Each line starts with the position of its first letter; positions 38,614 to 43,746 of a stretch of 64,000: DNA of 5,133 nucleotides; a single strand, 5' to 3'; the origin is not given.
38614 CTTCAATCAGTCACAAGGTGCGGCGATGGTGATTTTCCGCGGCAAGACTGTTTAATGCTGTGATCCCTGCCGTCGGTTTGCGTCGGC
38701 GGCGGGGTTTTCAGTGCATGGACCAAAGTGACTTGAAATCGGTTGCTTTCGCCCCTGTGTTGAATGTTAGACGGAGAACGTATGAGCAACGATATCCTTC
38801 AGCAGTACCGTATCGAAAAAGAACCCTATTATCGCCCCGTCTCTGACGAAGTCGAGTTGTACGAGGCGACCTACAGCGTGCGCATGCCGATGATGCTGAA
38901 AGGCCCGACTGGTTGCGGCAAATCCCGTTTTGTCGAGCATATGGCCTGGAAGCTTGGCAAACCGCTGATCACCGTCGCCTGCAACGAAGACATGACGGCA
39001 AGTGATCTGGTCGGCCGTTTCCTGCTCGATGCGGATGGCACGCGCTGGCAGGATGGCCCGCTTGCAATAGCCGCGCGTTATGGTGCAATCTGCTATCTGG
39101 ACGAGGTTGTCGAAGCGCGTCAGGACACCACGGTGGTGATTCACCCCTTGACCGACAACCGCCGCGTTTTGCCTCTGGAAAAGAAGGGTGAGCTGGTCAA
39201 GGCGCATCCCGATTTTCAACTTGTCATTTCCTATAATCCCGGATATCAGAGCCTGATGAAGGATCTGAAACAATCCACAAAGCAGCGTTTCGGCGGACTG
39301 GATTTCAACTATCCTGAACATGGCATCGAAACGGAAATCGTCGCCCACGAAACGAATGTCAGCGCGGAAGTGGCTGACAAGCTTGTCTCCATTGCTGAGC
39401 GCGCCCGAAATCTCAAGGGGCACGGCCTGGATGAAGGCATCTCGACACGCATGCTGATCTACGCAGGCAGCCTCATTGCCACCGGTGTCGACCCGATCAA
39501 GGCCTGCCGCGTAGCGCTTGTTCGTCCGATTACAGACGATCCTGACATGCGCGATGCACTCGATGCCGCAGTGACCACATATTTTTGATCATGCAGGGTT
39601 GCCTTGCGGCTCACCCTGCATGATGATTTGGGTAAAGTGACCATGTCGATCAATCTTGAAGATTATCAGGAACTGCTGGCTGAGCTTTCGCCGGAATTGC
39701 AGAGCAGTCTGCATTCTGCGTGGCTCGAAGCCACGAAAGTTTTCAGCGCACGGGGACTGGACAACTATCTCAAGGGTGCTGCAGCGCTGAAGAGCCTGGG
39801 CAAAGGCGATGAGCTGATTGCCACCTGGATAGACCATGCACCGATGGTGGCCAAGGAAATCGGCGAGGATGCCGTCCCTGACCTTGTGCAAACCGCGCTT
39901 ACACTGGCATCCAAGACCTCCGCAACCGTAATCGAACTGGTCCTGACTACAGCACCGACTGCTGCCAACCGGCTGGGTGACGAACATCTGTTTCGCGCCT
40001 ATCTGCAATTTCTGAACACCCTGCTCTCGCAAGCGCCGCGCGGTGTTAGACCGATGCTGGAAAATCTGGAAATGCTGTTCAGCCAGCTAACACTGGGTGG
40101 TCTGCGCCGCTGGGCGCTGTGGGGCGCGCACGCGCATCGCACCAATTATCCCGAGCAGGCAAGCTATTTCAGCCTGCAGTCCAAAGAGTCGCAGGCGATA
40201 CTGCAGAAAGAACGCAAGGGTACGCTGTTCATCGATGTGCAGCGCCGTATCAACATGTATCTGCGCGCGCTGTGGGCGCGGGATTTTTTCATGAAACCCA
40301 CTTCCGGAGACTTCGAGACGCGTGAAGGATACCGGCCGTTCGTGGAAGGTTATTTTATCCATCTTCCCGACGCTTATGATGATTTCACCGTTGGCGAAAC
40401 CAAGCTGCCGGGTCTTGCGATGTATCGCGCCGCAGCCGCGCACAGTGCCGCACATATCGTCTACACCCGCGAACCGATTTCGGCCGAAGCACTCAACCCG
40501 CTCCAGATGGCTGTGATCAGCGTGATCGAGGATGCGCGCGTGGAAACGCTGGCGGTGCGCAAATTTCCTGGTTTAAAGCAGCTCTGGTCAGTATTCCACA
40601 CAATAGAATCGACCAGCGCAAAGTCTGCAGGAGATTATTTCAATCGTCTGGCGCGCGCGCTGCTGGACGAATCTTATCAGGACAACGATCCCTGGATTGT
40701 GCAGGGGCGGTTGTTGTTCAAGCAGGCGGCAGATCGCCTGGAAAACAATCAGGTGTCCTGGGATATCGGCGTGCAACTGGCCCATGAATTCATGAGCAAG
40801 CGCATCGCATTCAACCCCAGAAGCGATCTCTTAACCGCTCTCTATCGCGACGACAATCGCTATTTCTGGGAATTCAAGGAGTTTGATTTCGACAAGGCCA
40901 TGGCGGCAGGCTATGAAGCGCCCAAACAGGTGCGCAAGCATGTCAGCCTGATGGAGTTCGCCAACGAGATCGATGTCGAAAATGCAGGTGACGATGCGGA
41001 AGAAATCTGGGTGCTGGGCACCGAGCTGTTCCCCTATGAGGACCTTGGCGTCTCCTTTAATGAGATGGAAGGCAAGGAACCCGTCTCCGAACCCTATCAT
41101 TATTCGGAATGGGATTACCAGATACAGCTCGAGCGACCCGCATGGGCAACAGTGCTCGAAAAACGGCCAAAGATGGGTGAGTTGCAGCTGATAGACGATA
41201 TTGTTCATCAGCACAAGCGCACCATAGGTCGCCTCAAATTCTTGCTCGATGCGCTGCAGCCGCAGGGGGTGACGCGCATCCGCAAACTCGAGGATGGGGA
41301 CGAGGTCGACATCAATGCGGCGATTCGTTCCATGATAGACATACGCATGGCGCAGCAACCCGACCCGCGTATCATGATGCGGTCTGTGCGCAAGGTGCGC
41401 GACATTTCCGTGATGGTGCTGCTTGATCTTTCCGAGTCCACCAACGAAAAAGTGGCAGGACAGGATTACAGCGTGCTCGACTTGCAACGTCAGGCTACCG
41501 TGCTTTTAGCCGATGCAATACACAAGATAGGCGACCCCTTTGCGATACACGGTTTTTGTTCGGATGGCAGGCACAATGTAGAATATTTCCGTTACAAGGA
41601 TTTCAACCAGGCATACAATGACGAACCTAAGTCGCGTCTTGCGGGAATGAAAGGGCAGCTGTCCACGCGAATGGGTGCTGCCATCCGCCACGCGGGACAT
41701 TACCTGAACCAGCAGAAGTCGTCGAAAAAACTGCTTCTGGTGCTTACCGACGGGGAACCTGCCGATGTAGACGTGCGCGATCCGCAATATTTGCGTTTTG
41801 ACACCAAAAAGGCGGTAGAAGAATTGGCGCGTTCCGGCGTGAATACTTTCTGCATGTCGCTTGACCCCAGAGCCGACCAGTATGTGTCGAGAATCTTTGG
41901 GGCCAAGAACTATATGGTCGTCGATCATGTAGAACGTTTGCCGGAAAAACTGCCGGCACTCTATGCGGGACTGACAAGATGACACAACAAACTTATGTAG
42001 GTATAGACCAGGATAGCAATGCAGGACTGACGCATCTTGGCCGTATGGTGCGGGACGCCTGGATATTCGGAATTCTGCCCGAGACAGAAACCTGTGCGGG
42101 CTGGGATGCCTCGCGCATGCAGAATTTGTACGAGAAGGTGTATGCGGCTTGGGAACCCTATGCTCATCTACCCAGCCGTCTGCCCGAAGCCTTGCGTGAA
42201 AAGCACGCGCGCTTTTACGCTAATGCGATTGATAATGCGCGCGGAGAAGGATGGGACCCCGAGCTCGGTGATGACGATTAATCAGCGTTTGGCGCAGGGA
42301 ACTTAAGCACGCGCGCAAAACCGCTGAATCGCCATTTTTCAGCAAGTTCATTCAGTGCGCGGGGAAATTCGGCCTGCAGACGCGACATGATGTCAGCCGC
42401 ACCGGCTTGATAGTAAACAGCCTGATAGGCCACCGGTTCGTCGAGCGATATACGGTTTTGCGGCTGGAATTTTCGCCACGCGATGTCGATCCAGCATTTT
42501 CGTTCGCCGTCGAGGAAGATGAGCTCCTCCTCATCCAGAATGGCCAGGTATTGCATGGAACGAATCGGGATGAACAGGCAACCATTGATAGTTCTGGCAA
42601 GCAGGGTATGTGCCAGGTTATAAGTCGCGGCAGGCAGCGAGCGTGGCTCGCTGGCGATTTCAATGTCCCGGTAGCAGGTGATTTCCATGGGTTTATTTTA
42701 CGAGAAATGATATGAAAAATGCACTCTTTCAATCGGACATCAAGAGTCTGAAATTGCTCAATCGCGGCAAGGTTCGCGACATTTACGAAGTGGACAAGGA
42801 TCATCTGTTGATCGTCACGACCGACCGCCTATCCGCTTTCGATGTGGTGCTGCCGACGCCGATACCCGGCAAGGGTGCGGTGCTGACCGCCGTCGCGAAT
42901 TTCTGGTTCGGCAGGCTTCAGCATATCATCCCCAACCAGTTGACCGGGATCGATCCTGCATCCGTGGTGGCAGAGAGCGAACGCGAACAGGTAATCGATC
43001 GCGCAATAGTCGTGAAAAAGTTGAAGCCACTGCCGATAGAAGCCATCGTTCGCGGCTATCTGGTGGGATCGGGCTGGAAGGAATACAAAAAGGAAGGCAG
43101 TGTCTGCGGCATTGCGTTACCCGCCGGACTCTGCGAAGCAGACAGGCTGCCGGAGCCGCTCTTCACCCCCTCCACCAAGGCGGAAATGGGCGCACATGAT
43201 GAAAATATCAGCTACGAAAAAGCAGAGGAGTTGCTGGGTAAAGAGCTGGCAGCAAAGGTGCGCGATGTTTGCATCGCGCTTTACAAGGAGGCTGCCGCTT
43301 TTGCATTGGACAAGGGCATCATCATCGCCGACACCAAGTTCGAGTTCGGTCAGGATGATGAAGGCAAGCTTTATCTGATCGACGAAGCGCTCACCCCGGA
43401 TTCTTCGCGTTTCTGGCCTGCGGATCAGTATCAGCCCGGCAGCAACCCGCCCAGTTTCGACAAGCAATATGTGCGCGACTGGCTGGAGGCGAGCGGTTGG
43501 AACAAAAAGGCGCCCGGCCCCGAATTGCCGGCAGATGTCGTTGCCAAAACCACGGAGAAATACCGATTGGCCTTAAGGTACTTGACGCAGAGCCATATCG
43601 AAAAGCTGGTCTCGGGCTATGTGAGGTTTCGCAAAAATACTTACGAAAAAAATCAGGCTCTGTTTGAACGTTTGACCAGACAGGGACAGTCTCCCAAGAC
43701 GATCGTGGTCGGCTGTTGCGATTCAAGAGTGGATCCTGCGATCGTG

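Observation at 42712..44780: PurC fused in frame to a beta-carbonic anhydrase, beside purE and ~0.4 kb from the RuBisCO operon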

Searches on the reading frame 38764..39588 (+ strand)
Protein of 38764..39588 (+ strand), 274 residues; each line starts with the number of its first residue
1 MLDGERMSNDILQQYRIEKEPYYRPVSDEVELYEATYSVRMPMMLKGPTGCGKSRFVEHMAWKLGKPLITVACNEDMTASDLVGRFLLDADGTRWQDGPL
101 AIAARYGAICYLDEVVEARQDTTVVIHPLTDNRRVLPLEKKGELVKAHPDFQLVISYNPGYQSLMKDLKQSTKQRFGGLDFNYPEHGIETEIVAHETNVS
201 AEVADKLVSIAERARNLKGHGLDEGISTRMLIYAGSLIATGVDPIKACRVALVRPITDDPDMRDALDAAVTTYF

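Call 19: search_protein_families(library=pfam, proteins=[window:38764-39588:+], max_evalue=0.001)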
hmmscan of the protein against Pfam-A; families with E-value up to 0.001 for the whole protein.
window:38764-39588:+ (274 aa): 3 families
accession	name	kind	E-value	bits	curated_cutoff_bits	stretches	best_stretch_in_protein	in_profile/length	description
PF08406.16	CbbQ_C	-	9.1e-35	119.2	20.6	1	189-272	1-84/85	CbbQ/NirQ/NorQ C-terminal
PF07728.20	AAA_5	-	6.3e-33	114.2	22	1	43-176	2-139/139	AAA domain (dynein-related subfamily)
PF12774.13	AAA_6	-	0.00015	21.3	25.2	0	37-82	29-74/327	Hydrolytic ATP binding site of dynein motor region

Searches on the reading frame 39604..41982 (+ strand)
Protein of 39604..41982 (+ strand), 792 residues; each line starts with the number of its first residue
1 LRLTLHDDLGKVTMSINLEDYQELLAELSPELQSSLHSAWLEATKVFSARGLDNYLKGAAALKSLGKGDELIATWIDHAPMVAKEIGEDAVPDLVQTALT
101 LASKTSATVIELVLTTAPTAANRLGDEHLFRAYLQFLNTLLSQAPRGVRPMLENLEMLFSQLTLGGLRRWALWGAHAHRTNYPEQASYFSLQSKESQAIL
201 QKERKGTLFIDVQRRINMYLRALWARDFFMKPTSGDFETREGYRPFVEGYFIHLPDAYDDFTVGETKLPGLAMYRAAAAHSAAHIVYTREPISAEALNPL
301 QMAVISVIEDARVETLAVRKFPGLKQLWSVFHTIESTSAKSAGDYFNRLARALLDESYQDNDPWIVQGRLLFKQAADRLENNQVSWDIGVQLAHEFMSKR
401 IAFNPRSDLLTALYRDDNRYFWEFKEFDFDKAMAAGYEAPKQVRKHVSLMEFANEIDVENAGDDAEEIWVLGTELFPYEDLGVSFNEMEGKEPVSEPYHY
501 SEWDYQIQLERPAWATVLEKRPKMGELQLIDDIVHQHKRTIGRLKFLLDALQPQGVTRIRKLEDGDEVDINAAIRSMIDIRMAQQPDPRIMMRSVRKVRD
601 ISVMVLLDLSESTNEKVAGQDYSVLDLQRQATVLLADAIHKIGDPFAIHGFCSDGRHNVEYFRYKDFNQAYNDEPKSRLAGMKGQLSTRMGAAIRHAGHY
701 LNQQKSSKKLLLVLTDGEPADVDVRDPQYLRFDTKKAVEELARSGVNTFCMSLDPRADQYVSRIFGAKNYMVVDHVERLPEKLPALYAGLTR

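Call 3: search_protein_families(library=pfam, proteins=[window:39604-41982:+])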
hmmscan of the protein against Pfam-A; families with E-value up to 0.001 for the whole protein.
window:39604-41982:+ (792 aa): 2 families
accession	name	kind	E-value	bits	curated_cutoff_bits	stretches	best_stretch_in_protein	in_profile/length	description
PF00092.34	VWA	-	2.6e-07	31.5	23.8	1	603-769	2-155/174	von Willebrand factor type A domain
PF13519.12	VWA_2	-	2.6e-05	25.2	27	1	603-718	1-107/107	von Willebrand factor type A domain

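Call 4: search_protein_families(library=ncbifam, proteins=[window:39604-41982:+])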
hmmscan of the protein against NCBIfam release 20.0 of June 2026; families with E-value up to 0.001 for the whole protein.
window:39604-41982:+ (792 aa): 0 families

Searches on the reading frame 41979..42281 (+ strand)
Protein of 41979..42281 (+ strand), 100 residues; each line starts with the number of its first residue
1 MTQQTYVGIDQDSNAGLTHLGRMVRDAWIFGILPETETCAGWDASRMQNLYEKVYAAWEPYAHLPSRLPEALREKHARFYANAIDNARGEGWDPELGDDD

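Call 3: search_protein_families(library=pfam, proteins=[window:41979-42281:+])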
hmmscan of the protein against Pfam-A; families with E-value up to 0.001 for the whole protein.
window:41979-42281:+ (100 aa): 0 families

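Call 4: search_protein_families(library=ncbifam, proteins=[window:41979-42281:+])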
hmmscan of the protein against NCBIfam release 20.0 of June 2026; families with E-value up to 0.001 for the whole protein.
window:41979-42281:+ (100 aa): 0 families

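Call 56: search_protein_families(library=ncbifam, proteins=[window:41979-42281:+], max_evalue=0.01)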
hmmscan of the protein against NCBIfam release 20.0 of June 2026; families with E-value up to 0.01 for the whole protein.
window:41979-42281:+ (100 aa): 0 families

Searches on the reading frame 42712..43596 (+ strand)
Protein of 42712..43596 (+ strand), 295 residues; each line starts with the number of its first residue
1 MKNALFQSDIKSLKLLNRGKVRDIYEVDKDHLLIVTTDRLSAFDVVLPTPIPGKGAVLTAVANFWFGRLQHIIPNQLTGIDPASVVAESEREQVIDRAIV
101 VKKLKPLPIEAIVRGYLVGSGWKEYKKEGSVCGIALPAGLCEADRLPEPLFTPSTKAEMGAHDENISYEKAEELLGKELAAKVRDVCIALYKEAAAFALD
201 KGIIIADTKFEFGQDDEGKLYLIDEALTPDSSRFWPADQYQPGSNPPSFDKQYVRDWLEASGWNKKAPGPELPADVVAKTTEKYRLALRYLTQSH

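Call 52: search_solved_structures(query=window:42712-43596:+, max_evalue=1e-20)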
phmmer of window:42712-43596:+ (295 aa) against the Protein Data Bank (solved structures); distinct sequences matched with E-value up to 1e-20: 4.
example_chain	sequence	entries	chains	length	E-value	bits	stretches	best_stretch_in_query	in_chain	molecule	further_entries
3r9r_A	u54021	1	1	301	1.5e-83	283.7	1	16-287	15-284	Phosphoribosylaminoimidazole-succinocarboxamide synthase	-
6yvq_A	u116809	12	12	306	1.6e-83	283.6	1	16-287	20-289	Phosphoribosylaminoimidazole-succinocarboxamide synthase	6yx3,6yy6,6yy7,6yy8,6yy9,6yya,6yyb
1a48_A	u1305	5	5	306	3.6e-82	279.2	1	13-293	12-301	PHOSPHORIBOSYLAMINOIMIDAZOLE-SUCCINOCARBOXAMIDE SYNTHASE | PHOSPHORIBOSYLAMIDOIMIDAZOLE- SUCCINOCARBOXAMIDE SYNTHASE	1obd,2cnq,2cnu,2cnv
1obg_A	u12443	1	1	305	3.7e-82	279.2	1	13-293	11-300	PHOSPHORIBOSYLAMIDOIMIDAZOLE- SUCCINOCARBOXAMIDE SYNTHASE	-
